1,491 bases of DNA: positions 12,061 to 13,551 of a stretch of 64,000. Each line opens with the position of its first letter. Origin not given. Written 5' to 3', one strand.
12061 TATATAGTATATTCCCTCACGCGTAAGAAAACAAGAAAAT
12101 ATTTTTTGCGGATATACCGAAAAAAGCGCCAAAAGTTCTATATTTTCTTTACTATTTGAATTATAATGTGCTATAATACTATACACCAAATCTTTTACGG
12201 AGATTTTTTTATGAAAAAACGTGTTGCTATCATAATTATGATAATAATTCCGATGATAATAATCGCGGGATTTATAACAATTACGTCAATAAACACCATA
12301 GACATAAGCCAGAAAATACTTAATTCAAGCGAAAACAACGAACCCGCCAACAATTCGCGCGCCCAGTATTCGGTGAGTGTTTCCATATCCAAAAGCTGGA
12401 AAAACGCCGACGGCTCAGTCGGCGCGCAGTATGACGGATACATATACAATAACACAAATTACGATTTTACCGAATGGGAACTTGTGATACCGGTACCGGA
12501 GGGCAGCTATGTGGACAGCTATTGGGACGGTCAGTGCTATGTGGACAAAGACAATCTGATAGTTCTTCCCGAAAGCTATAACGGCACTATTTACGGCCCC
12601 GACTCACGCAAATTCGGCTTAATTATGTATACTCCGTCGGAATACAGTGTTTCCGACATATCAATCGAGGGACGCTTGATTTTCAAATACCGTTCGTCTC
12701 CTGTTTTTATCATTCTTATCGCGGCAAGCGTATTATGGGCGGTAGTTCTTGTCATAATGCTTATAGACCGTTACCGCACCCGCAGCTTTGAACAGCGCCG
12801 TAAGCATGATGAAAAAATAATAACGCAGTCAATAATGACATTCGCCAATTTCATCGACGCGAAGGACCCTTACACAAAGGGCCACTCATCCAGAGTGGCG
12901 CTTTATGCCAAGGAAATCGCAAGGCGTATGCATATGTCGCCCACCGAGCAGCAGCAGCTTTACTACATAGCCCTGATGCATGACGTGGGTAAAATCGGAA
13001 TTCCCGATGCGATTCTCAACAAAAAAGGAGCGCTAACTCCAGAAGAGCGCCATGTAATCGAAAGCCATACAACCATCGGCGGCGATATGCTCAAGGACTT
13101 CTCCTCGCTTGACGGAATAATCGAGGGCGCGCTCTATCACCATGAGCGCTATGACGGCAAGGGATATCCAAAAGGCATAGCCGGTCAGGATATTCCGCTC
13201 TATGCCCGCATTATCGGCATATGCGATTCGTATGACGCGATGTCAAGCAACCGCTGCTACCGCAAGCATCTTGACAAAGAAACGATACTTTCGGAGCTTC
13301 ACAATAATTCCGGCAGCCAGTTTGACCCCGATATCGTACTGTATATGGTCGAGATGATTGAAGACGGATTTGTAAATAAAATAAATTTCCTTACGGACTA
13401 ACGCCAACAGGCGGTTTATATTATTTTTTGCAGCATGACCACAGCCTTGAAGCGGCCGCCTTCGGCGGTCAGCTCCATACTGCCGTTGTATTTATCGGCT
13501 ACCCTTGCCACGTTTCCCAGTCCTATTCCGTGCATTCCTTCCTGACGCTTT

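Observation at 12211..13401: Putative polysaccharide-sensing c-di-GMP phosphodiesterase (CBM2-like sensor + HD-GYP)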

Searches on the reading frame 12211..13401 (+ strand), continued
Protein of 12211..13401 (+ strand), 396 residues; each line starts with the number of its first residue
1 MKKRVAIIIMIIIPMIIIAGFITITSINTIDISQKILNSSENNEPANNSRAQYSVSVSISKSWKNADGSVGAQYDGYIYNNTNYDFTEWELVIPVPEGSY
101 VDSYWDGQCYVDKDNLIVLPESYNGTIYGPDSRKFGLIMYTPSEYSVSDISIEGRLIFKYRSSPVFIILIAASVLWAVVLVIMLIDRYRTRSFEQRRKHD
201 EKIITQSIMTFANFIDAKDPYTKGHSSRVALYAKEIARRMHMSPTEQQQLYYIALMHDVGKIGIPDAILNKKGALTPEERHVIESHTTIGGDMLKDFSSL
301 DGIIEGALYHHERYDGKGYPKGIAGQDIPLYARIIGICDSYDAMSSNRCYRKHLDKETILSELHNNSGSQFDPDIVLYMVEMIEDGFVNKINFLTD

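Call 29: find_encoding_contigs(protein=P0015, flank=8000, max_places=2)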
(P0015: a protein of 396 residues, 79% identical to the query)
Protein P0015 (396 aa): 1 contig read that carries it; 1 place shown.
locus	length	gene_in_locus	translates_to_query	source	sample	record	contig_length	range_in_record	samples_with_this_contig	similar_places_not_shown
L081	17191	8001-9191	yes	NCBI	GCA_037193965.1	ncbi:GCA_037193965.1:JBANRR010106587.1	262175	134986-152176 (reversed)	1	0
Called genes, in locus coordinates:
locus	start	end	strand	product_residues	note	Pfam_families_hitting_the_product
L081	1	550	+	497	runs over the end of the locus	PF04616:Glyco_hydro_43, PF16396:DUF5005 (faint), PF17851:GH43_C2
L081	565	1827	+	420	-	PF16499:Melibiase_2, PF17801:Melibiase_C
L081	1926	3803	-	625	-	PF00122:E1-E2_ATPase, PF00702:Hydrolase, PF08282:Hydrolase_3 (weak)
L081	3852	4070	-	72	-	PF00403:HMA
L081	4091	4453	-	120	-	PF01022:HTH_5, PF12802:MarR_2 (weak), PF12840:HTH_20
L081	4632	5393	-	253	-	-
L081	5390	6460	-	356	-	PF00155:Aminotran_1_2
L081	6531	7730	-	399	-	PF00155:Aminotran_1_2, PF00266:Aminotran_5 (weak), PF01041:DegT_DnrJ_EryC1 (weak)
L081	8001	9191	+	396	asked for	PF00553:CBM_2, PF13487:HD_5, PF01966:HD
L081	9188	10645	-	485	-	PF14501:HATPase_c_5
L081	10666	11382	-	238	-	PF00072:Response_reg, PF04397:LytTR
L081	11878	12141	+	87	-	-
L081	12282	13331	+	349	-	-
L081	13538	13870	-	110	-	-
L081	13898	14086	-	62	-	-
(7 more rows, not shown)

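Call 30: find_encoding_contigs(protein=P0023, flank=8000, max_places=2)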
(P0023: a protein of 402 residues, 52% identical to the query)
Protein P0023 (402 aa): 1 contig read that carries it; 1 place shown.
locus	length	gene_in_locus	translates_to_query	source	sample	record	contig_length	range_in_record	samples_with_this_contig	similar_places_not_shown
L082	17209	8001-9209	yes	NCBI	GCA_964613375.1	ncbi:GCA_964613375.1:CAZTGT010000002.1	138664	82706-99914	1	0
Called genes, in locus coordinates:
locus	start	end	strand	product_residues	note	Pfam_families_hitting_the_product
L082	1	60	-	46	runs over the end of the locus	-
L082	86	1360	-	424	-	PF08245:Mur_ligase_M (faint), PF02875:Mur_ligase_C, PF27239:FOL3_C (faint)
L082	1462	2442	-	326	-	PF13280:WYL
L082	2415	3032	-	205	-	PF00702:Hydrolase, PF13419:HAD_2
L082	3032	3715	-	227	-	PF00226:DnaJ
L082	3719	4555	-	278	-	PF18937:DUF5685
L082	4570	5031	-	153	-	-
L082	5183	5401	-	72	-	PF01627:Hpt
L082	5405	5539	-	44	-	-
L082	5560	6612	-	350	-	PF00155:Aminotran_1_2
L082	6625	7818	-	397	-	PF00155:Aminotran_1_2, PF00266:Aminotran_5 (weak), PF01053:Cys_Met_Meta_PP (faint)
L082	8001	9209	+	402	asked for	PF00553:CBM_2, PF13487:HD_5, PF01966:HD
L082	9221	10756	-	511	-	PF02463:SMC_N (faint), PF25199:nSTAND_NTPase5 (faint), PF00005:ABC_tran, PF00910:RNA_helicase (faint), PF05729:NACHT (faint), PF13304:AAA_21 (faint), PF13401:AAA_22 (faint), PF00005:ABC_tran, +1 more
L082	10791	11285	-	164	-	PF04525:LOR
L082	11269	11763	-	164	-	PF03167:UDG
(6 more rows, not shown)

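Call 31: find_encoding_contigs(protein=P0079, flank=8000, max_places=2)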
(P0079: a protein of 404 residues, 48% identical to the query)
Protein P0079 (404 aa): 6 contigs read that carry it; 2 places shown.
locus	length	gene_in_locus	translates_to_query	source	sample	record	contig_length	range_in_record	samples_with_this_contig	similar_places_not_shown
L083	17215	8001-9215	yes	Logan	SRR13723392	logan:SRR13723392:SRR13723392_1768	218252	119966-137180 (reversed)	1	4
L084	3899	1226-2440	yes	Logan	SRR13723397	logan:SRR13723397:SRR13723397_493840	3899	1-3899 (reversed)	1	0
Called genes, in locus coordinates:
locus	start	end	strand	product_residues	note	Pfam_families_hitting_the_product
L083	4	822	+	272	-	PF00376:MerR, PF13411:MerR_1, PF06445:GyrI-like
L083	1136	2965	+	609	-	PF00580:UvrD-helicase, PF13245:AAA_19 (weak), PF01443:Viral_helicase1 (faint), PF13361:UvrD_C, PF13538:UvrD_C_2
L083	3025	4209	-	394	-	PF07907:YibE_F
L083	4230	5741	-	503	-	PF00245:Alk_phosphatase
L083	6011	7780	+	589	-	PF06100:MCRA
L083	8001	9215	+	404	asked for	PF00553:CBM_2 (weak), PF08668:HDOD (weak), PF13487:HD_5, PF01966:HD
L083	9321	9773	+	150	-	PF01047:MarR, PF12802:MarR_2, PF13412:HTH_24, PF13463:HTH_27, PF24034:DUF7343 (weak), PF08279:HTH_11 (faint)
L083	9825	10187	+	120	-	PF06993:DUF1304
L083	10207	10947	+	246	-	PF00881:Nitroreductase, PF28600:Nitroreductase_C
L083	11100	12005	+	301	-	PF03446:NAD_binding_2, PF00393:6PGD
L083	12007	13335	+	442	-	PF00479:G6PD_N, PF02781:G6PD_C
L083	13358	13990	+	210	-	PF04199:Cyclase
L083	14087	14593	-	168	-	PF06445:GyrI-like, PF14526:Cass2 (faint)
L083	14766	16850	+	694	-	PF07833:Cu_amine_oxidN1 (faint)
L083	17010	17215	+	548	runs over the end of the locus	PF07695:7TMR-DISM_7TM (weak), PF00990:GGDEF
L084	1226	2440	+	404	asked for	PF00553:CBM_2 (weak), PF08668:HDOD (weak), PF13487:HD_5, PF01966:HD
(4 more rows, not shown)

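Call 40: find_encoding_contigs(protein=window:12211-13401:+, flank=3000, max_places=4)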
Protein window:12211-13401:+ (396 aa): 4 contigs read that carry it; 2 places shown.
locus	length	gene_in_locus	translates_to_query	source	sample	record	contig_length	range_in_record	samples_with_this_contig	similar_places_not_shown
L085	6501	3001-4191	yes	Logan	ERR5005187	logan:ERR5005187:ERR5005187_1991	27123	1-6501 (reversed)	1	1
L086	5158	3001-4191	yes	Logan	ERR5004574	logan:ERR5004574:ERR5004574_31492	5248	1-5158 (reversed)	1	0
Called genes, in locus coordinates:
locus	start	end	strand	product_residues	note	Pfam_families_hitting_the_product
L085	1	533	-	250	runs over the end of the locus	-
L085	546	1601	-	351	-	PF00155:Aminotran_1_2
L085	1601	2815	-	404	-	PF00155:Aminotran_1_2, PF00266:Aminotran_5 (weak)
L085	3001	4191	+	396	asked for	PF08668:HDOD (faint), PF13487:HD_5, PF01966:HD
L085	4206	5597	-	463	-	PF14501:HATPase_c_5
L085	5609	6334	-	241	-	PF00072:Response_reg, PF04397:LytTR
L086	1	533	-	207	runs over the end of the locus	?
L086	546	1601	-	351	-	PF00155:Aminotran_1_2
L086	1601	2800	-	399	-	PF00155:Aminotran_1_2, PF00266:Aminotran_5 (weak)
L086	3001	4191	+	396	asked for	PF08668:HDOD (faint), PF13487:HD_5, PF01966:HD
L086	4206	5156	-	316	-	?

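Call 52: list_cluster_members(proteins=[P0001, P0003, P0010, P0012, P0015, P0023, P0041, P0079, P0115, P0119])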
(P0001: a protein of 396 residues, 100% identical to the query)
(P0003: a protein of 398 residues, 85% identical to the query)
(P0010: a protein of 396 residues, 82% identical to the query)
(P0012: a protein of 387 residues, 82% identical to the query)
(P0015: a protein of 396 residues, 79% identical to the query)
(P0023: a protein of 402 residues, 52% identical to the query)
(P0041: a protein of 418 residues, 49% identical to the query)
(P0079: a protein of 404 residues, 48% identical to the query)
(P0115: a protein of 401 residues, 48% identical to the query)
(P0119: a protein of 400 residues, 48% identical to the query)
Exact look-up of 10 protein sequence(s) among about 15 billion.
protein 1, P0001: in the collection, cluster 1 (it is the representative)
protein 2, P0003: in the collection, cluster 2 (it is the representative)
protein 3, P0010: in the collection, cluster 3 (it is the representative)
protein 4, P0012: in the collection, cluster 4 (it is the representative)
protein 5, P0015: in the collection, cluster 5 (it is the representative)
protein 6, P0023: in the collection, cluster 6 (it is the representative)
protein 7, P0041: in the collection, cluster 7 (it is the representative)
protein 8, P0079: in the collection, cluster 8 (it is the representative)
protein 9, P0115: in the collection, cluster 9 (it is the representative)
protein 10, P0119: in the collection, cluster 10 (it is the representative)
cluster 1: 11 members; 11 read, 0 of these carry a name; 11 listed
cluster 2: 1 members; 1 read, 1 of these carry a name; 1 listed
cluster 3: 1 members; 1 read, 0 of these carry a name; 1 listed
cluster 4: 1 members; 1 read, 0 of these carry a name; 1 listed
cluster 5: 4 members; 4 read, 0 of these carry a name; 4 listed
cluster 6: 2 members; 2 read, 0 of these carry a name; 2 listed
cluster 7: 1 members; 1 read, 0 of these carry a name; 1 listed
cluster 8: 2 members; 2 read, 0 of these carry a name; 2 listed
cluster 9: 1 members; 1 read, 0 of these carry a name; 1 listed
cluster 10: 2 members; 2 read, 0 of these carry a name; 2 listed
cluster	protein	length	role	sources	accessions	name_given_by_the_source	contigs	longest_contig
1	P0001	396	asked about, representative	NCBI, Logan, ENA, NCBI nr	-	-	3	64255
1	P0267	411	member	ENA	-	-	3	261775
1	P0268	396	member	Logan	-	-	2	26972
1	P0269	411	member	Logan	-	-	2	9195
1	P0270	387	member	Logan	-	-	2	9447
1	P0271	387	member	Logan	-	-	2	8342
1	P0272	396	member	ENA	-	-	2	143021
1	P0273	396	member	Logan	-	-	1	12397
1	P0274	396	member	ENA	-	-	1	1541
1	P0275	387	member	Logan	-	-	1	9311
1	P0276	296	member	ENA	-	-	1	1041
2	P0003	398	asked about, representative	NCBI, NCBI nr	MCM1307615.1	MAG: HD-GYP domain-containing protein [Butyrivibrio sp.] | HD-GYP domain-containing protein [Butyrivibrio sp.]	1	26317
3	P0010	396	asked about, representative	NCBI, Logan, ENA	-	-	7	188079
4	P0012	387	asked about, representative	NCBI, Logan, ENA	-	-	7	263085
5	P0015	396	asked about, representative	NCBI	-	-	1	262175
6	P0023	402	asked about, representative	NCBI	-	-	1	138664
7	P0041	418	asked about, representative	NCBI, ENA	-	-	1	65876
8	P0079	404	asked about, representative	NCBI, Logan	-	-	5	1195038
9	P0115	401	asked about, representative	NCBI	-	-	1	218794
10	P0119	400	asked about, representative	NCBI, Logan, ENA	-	-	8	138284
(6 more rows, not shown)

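Call 53: find_encoding_contigs(protein=P0115, flank=6000, max_places=1)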
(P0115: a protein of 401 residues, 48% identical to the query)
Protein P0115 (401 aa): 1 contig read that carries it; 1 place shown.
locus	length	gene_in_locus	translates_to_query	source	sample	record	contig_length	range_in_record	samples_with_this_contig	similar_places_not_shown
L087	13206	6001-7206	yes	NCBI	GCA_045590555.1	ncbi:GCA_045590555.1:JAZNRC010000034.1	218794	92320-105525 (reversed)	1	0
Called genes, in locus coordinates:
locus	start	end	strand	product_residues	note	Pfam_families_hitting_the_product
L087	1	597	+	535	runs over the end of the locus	-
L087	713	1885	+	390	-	-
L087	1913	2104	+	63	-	-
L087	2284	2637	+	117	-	PF06397:Desulfoferrod_N (weak), PF04324:Fer2_BFD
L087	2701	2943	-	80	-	PF01228:Gly_radical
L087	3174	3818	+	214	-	PF01966:HD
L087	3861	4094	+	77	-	-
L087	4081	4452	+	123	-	-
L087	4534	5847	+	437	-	PF03553:Na_H_antiporter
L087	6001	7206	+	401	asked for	PF00553:CBM_2 (weak), PF13487:HD_5, PF01966:HD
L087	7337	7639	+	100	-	PF07876:Dabb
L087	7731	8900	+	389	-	PF00753:Lactamase_B (weak), PF19583:ODP, PF00258:Flavodoxin_1, PF12724:Flavodoxin_5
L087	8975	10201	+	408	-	PF00817:IMS, PF11798:IMS_HHH, PF21999:IMS_HHH_1 (weak), PF11799:IMS_C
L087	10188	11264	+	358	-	PF08239:SH3_3, PF00877:NLPC_P60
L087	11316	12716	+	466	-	PF17125:Methyltr_RsmF_N, PF01189:Methyltr_RsmB-F, PF13847:Methyltransf_31 (weak), PF17126:RsmF_methylt_CI, PF13636:Methyltranf_PUA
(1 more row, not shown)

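Call 54: find_encoding_contigs(protein=P0075, flank=6000, max_places=1)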
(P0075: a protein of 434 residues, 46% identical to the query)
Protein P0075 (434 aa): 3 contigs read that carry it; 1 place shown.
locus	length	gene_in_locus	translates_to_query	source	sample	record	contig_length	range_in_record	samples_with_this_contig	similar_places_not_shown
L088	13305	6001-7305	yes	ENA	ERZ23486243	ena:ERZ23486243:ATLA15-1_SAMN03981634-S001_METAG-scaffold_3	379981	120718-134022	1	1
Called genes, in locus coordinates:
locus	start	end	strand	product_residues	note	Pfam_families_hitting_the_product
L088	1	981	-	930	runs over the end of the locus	PF00690:Cation_ATPase_N, PF00122:E1-E2_ATPase, PF00702:Hydrolase, PF13246:Cation_ATPase, PF12710:HAD (weak), PF08282:Hydrolase_3 (weak), PF00689:Cation_ATPase_C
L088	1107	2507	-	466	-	PF00282:Pyridoxal_deC, PF00266:Aminotran_5 (weak)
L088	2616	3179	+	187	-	PF12844:HTH_19, PF01381:HTH_3, PF07883:Cupin_2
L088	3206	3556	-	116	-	-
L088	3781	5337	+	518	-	PF00370:FGGY_N, PF02782:FGGY_C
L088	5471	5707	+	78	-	-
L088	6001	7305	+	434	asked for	PF00553:CBM_2, PF13487:HD_5, PF01966:HD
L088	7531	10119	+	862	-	-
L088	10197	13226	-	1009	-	PF05228:CHASE4, PF00989:PAS (faint), PF13188:PAS_8 (faint), PF08447:PAS_3, PF00990:GGDEF, PF00563:EAL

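Call 55: find_encoding_contigs(protein=P0041, flank=6000, max_places=1)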
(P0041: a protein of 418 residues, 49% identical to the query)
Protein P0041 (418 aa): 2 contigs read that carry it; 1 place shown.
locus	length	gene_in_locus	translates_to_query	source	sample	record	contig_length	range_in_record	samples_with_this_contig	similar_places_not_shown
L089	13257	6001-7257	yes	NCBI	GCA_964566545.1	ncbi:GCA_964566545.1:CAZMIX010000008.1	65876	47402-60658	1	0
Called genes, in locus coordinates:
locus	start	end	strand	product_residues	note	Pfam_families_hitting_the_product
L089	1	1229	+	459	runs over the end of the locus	PF13347:MFS_2, PF07690:MFS_1 (weak)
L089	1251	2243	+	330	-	PF00561:Abhydrolase_1, PF12146:Hydrolase_4, PF12697:Abhydrolase_6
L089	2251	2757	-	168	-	PF13302:Acetyltransf_3, PF13420:Acetyltransf_4 (weak), PF00583:Acetyltransf_1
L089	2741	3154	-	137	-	-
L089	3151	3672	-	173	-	PF00440:TetR_N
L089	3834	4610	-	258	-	PF01790:LGT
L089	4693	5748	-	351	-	PF01757:Acyl_transf_3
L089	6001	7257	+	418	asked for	PF00553:CBM_2, PF13487:HD_5, PF01966:HD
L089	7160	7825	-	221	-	PF08823:PG_binding_2 (weak), PF01471:PG_binding_1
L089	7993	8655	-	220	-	PF00730:HhH-GPD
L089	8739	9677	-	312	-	PF06541:ABC_trans_CmpB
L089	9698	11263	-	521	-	PF13308:YARHG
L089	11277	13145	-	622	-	PF00122:E1-E2_ATPase, PF00702:Hydrolase, PF08282:Hydrolase_3 (weak)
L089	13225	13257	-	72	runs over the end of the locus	PF00403:HMA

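Call 56: find_encoding_contigs(protein=P0053, flank=6000, max_places=1)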
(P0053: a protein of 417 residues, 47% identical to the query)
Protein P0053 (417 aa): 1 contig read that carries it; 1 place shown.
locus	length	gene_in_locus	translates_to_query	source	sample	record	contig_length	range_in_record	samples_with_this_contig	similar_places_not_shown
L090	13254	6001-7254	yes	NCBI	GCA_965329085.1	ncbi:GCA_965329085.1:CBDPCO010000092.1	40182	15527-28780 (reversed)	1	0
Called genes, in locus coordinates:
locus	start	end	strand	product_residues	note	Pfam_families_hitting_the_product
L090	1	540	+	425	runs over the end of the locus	PF00171:Aldedh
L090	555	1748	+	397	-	PF07690:MFS_1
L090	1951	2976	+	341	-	PF01063:Aminotran_4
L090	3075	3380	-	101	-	PF05437:AzlD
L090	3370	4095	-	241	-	PF03591:AzlC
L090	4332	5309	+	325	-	PF06144:DNA_pol3_delta, PF21694:DNA_pol3_delta_C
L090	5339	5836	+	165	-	-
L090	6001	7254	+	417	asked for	PF00553:CBM_2, PF13487:HD_5, PF01966:HD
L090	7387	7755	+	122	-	-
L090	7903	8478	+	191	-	PF07866:DUF1653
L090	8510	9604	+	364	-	PF00730:HhH-GPD, PF00633:HHH, PF14815:NUDIX_4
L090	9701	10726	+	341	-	PF00535:Glycos_transf_2, PF10111:Glyco_tranf_2_2 (weak), PF13641:Glyco_tranf_2_3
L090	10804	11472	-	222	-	PF01569:PAP2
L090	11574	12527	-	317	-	PF00781:DAGK_cat, PF19279:YegS_C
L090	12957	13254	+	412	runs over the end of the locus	PF00464:SHMT, PF00155:Aminotran_1_2, PF01212:Beta_elim_lyase (weak), PF00266:Aminotran_5 (faint)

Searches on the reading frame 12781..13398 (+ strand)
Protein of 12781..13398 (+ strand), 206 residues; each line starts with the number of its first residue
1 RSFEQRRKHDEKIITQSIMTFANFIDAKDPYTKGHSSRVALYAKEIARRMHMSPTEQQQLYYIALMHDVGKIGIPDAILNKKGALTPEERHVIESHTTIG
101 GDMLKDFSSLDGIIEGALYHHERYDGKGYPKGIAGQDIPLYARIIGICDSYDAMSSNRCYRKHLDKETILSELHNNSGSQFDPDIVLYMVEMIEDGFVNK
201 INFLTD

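Call 19: search_solved_structures(query=window:12781-13398:+, max_evalue=0.00001, show_alignments=3)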
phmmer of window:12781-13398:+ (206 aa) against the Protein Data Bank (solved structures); distinct sequences matched with E-value up to 0.00001: 5.
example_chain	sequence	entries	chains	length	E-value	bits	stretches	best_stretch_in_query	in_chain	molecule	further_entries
5z7c_A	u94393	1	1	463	4.6e-43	150.5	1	17-186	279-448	3'3'-cGAMP-specific phosphodiesterase 3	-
4mcw_A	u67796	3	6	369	4.8e-33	117.8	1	21-195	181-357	Metal dependent phosphohydrolase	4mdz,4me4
9rbz_A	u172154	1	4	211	1.4e-25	93.4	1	8-191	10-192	HD domain/sensory box protein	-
4r8z_A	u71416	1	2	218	3e-25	92.3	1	50-197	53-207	Cyclic di-GMP phosphodiesterase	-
9rc0_A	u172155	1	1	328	4.8e-25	91.7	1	8-190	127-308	HD domain/sensory box protein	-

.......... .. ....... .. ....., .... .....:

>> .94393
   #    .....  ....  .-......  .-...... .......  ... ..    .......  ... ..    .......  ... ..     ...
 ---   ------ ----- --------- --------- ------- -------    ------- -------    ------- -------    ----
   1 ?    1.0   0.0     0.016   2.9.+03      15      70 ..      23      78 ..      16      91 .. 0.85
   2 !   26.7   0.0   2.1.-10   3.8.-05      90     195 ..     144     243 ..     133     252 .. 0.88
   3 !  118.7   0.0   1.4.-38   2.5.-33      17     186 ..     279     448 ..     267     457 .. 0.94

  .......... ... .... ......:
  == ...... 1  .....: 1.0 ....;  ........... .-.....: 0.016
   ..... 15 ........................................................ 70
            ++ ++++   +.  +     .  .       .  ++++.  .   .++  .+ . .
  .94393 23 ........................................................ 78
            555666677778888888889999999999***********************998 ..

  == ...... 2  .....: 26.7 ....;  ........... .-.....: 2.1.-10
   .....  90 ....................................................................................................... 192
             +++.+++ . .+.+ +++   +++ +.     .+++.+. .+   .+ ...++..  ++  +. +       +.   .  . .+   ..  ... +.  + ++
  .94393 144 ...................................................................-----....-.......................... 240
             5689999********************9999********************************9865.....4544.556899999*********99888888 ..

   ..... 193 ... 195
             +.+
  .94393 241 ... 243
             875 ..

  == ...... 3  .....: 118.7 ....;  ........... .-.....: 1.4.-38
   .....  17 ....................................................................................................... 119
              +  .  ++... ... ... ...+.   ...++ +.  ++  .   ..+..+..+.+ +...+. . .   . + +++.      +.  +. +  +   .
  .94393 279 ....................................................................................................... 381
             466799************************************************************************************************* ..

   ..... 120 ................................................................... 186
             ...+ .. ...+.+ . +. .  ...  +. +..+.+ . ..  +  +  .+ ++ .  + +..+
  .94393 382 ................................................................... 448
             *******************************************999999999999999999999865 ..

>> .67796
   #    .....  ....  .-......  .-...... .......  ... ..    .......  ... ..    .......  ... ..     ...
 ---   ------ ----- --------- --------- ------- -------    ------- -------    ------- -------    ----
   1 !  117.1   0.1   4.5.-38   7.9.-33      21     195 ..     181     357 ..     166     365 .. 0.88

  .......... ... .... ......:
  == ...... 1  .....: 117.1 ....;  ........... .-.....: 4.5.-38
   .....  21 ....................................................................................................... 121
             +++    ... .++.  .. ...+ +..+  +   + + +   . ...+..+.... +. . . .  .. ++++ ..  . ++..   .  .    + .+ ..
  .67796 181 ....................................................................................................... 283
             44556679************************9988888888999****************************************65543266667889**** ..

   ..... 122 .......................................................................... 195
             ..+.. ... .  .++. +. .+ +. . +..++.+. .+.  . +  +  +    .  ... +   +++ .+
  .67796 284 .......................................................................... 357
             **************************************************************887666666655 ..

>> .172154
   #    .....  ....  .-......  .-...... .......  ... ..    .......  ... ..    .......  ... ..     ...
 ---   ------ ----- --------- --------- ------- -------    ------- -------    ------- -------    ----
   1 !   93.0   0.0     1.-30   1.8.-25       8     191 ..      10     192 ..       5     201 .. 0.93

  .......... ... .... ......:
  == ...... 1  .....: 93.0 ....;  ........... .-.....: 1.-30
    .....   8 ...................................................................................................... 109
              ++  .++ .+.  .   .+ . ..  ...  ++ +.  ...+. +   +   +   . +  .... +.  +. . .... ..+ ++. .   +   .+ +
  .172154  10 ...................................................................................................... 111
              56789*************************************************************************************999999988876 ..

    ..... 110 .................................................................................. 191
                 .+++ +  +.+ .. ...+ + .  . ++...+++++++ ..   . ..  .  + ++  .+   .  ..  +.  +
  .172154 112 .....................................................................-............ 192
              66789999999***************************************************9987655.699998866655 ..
